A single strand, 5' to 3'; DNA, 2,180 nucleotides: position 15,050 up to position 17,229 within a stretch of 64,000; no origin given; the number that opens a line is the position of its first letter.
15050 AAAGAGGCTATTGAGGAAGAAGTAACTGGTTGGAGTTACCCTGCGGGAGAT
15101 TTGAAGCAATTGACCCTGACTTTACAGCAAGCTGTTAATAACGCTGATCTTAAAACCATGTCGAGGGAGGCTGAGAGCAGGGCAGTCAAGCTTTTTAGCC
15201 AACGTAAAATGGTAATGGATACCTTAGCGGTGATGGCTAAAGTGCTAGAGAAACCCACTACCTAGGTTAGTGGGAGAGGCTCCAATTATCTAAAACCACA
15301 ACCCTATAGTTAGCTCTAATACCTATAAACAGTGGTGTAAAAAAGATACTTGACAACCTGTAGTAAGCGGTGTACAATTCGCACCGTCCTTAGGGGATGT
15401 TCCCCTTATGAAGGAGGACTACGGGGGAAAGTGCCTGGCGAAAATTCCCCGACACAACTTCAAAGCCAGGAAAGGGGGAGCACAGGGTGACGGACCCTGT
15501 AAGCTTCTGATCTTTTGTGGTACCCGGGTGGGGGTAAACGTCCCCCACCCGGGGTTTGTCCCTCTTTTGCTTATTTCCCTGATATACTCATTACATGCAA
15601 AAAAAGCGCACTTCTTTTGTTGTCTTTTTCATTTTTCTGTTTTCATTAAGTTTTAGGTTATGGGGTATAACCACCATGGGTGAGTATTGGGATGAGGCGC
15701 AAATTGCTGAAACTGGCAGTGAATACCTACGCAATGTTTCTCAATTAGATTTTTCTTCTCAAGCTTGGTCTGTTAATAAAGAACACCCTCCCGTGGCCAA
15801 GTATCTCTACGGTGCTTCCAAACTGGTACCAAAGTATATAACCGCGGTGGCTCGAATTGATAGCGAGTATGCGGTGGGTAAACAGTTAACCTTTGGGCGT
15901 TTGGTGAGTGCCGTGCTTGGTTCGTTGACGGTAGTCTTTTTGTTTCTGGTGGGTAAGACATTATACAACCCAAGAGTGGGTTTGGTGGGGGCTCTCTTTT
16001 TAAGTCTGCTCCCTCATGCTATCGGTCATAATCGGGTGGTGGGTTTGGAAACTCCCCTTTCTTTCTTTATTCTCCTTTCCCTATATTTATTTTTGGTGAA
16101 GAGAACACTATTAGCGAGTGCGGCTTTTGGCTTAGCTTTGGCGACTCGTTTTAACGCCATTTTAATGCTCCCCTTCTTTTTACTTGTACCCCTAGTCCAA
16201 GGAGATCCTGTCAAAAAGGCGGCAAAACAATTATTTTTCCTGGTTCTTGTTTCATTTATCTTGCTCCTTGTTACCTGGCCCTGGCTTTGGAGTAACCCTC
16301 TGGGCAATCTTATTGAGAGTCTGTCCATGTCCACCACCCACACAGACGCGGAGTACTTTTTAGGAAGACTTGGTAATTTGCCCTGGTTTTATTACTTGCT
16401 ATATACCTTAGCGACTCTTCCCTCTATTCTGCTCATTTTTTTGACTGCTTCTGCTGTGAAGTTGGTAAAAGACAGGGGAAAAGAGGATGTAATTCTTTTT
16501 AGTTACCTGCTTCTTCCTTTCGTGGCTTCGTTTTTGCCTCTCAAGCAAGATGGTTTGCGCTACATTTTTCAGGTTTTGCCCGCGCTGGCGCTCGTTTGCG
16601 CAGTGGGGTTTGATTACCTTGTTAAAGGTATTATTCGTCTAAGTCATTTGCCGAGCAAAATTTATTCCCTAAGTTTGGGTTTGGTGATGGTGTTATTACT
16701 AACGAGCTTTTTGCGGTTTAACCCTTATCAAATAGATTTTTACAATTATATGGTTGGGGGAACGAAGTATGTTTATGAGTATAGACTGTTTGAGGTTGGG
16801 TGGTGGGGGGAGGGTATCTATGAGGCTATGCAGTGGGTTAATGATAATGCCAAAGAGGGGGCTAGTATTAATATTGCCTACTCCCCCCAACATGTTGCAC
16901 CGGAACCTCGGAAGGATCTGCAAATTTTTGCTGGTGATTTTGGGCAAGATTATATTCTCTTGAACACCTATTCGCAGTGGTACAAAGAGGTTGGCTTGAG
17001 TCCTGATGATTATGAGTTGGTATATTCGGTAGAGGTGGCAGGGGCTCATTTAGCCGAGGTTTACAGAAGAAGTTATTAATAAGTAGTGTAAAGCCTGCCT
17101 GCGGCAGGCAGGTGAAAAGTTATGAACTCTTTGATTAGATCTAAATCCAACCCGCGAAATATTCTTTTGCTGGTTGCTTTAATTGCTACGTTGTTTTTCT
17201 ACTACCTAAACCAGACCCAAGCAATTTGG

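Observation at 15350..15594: Strong promoter driving a ~190 nt GC-rich, multi-hairpin RNA that ends in a perfect terminator just before the first PMT-like gene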

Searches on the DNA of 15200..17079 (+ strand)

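Call 4: search_rna_families(source=window, start=15200, end=15700, threshold=evalue, max_evalue=10, show_alignments=3)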
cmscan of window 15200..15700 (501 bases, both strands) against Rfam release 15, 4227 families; matches with E-value up to 10: 2.
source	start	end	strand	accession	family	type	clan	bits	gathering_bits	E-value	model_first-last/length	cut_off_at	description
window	15497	15580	-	RF01842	mycoplasma_FSE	Cis-reg; frameshift_element;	-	25.4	88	1.1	1-87/87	no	mycoplasma ribosomal frameshift element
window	15463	15576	+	RF03777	MIR533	Gene; miRNA;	-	17.3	80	0.64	1-125/125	no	MIR533 microRNA precursor family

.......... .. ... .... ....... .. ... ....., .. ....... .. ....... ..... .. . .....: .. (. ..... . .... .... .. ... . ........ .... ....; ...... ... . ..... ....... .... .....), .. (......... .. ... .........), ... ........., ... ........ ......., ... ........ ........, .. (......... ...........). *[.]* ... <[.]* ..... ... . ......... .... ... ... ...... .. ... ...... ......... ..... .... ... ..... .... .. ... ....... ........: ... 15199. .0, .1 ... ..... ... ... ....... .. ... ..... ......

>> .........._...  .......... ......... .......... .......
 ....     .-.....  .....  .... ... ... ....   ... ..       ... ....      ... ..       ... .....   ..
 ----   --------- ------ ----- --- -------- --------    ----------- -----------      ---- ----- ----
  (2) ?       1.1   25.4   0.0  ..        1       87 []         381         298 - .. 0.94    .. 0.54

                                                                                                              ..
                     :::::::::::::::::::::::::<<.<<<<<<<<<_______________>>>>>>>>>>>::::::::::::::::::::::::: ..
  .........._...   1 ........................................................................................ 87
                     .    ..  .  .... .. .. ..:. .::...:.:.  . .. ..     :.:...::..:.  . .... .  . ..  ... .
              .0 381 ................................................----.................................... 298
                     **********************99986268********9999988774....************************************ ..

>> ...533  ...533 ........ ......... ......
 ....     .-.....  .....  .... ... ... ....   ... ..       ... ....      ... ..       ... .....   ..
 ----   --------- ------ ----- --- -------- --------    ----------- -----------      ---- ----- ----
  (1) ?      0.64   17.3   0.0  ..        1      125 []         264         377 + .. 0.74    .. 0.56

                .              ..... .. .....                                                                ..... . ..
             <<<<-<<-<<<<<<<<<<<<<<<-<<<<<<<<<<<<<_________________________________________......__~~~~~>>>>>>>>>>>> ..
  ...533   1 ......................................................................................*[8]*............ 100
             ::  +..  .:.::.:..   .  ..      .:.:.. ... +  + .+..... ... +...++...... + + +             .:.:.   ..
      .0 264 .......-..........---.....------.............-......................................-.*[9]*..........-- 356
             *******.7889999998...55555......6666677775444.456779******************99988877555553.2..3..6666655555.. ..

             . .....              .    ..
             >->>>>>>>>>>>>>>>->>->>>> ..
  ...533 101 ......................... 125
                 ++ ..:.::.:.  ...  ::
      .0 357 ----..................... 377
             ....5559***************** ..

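Call 26: search_rna_families(source=L003, start=4650, end=5000, threshold=evalue, max_evalue=10, show_alignments=2)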
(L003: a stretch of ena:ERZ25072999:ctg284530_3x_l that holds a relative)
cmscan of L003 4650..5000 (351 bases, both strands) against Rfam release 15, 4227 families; matches with E-value up to 10: 7.
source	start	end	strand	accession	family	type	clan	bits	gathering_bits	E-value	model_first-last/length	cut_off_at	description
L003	4825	4864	+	RF02401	ClpQY_promoter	Cis-reg;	-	18.6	42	0.072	1-40/57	no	ClpQY promoter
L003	4788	4853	+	RF02837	anti-hemB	Gene; sRNA;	-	17.9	49.5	0.073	1-81/81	no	Burkholderia RNA 7 (anti-hemB)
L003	4745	4856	+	RF04312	trpB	Cis-reg;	-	17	59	7.2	1-107/107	no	trpB ncRNA motif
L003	4755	4846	-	RF03009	malK-III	Cis-reg;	-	16.8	50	0.4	1-94/94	no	malK-III RNA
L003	4774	4852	+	RF02278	Betaproteobacteria_toxic_sRNA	Gene; sRNA;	-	15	50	1.6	1-64/64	no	Betaproteobacteria toxic small RNA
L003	4792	4844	-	RF02401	ClpQY_promoter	Cis-reg;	-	11.7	42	3.9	1-57/57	no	ClpQY promoter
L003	4741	4852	+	RF02830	Scr1601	Gene; sRNA;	-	11.1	100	4.7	1-209/209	no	Streptomyces RNA 1601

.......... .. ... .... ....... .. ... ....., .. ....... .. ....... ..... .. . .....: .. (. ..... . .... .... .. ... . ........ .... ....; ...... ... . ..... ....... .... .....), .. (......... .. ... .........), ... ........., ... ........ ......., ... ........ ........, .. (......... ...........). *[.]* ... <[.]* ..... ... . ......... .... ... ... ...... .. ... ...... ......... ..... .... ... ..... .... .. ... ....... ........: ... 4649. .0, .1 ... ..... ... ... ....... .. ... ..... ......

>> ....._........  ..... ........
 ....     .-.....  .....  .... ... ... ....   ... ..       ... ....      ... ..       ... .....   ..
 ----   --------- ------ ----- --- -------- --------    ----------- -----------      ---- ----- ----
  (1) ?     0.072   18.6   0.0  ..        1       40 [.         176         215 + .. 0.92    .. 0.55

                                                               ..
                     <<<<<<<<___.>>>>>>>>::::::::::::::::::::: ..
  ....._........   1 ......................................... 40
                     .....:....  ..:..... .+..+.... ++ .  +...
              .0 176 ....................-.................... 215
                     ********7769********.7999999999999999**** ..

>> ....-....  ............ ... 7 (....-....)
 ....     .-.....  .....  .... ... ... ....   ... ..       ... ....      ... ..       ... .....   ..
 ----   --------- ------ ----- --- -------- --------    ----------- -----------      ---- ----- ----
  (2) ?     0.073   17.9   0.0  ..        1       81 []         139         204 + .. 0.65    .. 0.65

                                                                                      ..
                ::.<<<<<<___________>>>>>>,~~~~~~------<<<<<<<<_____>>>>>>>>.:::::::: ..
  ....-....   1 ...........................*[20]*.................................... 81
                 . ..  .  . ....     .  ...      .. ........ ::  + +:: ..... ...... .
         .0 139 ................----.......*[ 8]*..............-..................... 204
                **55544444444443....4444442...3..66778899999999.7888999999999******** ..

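Call 36: search_dna_similar(query=window:15340-15600:+, collection=phages, mode=distant, max_evalue=1, max_rows=10)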
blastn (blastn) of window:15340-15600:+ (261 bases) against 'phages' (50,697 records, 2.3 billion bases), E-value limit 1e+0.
Records with a match: 1; places in all: 1; records where one place covers at least 80% of the query: 0.
Best place of each record, by identity: 80-90% 1.
By first word of the organism name: Streptococcus 1.
By host as written in the record: Streptococcus iniae SF1 1.
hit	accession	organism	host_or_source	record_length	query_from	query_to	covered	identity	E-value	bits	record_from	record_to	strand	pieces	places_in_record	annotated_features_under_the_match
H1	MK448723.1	Streptococcus phage Javan271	Streptococcus iniae SF1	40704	222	261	15%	82.5%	3e-1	42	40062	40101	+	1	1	none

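Call 37: search_dna_similar(query=window:15340-15600:+, collection=plasmids, mode=distant, max_evalue=1, max_rows=10)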
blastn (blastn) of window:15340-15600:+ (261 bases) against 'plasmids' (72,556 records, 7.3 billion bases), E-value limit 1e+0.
No match.

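Call 47: build_rna_model(alignment_id=A3, structure=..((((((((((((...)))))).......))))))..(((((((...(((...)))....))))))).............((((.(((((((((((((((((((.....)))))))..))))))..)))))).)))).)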
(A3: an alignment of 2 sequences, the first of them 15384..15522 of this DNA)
Model R1 built from alignment A3 (2 sequences, 139 columns); structure: as given.
model positions 139; base pairs 45; branch points 2; effective number of sequences 0.61; information 0.59 bits per position. Calibrated on 0.2 Mb of random sequence (short: E-values are rough).
structure used (alignment columns):
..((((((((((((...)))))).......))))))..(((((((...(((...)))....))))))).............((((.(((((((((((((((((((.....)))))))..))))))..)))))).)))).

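Call 48: search_with_rna_model(model_id=R1, sources=[window, L002, L003, L084, L085, L086, L004, L005, L006, L007, L008, L009, L010, L011, L012, L013, L014, L015, L016, L017, L018, L019, L020, L021, L022, L023, L024, L025, L026, L027, L028, L029, L030, L031, L032, L033, L034, L035, L036, L037, L038, L039, L040, L041, L042, L043, L044], max_evalue=10)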
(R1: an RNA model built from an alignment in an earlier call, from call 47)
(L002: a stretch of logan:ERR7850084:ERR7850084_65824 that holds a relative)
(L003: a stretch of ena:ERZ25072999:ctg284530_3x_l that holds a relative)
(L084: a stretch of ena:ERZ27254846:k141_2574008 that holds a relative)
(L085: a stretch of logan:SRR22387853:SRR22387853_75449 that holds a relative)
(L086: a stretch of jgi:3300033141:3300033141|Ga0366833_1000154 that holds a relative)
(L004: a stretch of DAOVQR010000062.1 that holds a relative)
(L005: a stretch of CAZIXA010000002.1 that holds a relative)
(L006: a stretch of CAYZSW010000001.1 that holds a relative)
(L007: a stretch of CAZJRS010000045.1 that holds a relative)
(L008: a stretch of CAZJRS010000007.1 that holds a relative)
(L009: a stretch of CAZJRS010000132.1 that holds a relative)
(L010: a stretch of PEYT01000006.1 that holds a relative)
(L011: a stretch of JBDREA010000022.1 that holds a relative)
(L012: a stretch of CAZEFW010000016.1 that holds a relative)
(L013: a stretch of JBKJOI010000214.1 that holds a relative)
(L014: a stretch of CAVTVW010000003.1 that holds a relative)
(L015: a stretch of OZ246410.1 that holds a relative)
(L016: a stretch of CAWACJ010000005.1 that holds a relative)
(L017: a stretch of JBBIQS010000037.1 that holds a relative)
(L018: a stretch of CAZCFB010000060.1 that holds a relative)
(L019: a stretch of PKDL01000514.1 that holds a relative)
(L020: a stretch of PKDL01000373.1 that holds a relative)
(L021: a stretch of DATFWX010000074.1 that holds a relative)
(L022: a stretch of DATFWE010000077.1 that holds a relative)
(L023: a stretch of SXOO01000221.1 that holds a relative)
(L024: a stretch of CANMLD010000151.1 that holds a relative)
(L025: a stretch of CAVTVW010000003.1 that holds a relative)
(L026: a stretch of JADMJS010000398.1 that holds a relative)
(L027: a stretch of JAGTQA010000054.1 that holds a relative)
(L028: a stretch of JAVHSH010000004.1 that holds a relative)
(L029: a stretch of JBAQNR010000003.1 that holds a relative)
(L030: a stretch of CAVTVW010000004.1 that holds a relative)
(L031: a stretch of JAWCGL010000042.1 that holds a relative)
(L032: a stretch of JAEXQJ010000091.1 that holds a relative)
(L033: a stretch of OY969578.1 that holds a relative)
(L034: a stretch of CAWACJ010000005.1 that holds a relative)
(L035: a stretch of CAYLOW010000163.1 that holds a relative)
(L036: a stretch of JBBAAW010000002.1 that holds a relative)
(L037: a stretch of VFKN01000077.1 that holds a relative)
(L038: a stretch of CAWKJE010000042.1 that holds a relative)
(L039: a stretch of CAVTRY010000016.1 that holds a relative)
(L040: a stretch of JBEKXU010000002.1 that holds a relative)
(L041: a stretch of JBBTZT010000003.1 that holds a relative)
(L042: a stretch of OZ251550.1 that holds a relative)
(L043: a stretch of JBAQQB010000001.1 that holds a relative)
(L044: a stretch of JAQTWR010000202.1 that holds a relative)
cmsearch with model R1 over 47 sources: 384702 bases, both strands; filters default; matches with E-value up to 10: 2.
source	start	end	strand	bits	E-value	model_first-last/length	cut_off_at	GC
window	15384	15522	+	173.1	3.7e-41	1-139/139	no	0.54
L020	3734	3757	-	7.9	9.7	42-65/139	no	0.67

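Call 67: search_rna_families(source=window, start=15379, end=15575, threshold=evalue, max_evalue=10, show_alignments=0)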
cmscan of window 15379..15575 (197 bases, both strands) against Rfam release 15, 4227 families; matches with E-value up to 10: 9.
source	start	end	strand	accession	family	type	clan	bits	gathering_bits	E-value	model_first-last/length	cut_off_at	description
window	15497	15575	-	RF01842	mycoplasma_FSE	Cis-reg; frameshift_element;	-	23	88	1.3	1-87/87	no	mycoplasma ribosomal frameshift element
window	15516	15550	-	RF02805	PyrR207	Gene; snRNA; snoRNA; HACA-box;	-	14.7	60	2.2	1-65/65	no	Pyrobaculum sRNA 207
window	15523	15554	+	RF03732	mir-2057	Gene; miRNA;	-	13.5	100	5.3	1-72/72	no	mir-2057 microRNA precursor family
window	15523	15553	+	RF03703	mir-3622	Gene; miRNA;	-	13.2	78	9.5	1-84/84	no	mir-3622 microRNA precursor family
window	15434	15508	+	RF02995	IMES-5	Gene; sRNA;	-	12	96.1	4.6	1-150/150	no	IMES-5 RNA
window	15522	15575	-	RF00166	PrrB_RsmZ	Gene; sRNA;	CL00106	10.7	44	2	76-133/133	5'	PrrB/RsmZ RNA family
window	15523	15553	+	RF02870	ncS035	Gene; sRNA;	-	10.4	79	2.7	121-151/168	no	Burkholderia sRNA 35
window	15522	15556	-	RF00627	P15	Gene;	-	10.2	70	5.8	92-119/119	no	Pseudomonas sRNA P15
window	15379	15486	-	RF02041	HOTTIP_2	Gene; lncRNA;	-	7.8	80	0.4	1-106/374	3'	HOXA transcript at the distal tip, conserved region 2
